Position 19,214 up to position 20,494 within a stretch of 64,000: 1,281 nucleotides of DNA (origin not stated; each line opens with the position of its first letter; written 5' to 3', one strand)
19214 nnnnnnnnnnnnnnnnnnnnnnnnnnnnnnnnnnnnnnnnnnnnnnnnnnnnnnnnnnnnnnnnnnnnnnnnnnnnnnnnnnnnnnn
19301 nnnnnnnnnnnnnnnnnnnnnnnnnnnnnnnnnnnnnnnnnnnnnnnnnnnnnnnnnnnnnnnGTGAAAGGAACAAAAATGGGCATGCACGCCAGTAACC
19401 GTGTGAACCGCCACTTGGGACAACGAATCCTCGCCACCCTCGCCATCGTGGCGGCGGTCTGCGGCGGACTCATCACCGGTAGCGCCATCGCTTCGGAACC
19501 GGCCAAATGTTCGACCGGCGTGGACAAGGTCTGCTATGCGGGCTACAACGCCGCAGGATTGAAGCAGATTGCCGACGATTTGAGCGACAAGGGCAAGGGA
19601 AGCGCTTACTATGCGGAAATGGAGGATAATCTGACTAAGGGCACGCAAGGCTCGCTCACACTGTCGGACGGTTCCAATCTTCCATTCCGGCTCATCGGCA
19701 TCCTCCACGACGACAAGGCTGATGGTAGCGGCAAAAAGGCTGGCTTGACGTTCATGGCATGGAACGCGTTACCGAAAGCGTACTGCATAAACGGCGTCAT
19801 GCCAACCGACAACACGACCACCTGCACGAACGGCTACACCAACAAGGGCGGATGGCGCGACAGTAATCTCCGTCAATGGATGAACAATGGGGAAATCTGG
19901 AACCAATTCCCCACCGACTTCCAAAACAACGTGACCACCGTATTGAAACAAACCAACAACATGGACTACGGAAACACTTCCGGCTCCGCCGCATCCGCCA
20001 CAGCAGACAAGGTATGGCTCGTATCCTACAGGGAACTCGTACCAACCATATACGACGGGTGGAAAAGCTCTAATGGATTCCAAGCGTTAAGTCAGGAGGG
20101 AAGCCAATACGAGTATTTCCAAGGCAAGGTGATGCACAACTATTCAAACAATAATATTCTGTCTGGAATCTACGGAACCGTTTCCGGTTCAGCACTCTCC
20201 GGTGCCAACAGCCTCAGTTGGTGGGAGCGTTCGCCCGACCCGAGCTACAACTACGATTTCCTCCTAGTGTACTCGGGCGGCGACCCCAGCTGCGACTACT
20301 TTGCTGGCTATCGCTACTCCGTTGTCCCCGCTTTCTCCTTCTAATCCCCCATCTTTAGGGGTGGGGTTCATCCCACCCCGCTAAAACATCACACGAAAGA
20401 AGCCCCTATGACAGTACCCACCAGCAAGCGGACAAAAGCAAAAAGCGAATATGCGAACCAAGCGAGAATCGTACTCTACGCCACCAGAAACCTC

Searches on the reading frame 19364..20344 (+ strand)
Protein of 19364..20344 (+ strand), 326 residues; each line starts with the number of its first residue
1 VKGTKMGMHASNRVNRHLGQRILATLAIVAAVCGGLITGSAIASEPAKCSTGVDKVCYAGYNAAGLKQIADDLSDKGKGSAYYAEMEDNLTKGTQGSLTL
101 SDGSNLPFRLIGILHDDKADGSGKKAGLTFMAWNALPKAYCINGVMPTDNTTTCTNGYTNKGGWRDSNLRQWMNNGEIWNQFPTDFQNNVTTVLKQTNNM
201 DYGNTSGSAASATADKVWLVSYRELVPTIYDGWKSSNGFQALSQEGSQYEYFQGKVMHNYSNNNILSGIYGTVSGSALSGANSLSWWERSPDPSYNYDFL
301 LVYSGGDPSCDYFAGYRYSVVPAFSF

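Call 10: search_protein_families(library=pfam, proteins=[window:19364-20344:+], max_evalue=0.01)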
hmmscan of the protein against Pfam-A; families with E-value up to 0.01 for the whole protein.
window:19364-20344:+ (326 aa): 1 family
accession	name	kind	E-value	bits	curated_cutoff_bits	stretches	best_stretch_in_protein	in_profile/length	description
PF19789.6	DUF6273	-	2e-18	67.3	23.5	1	155-307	25-151/172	Domain of unknown function (DUF6273)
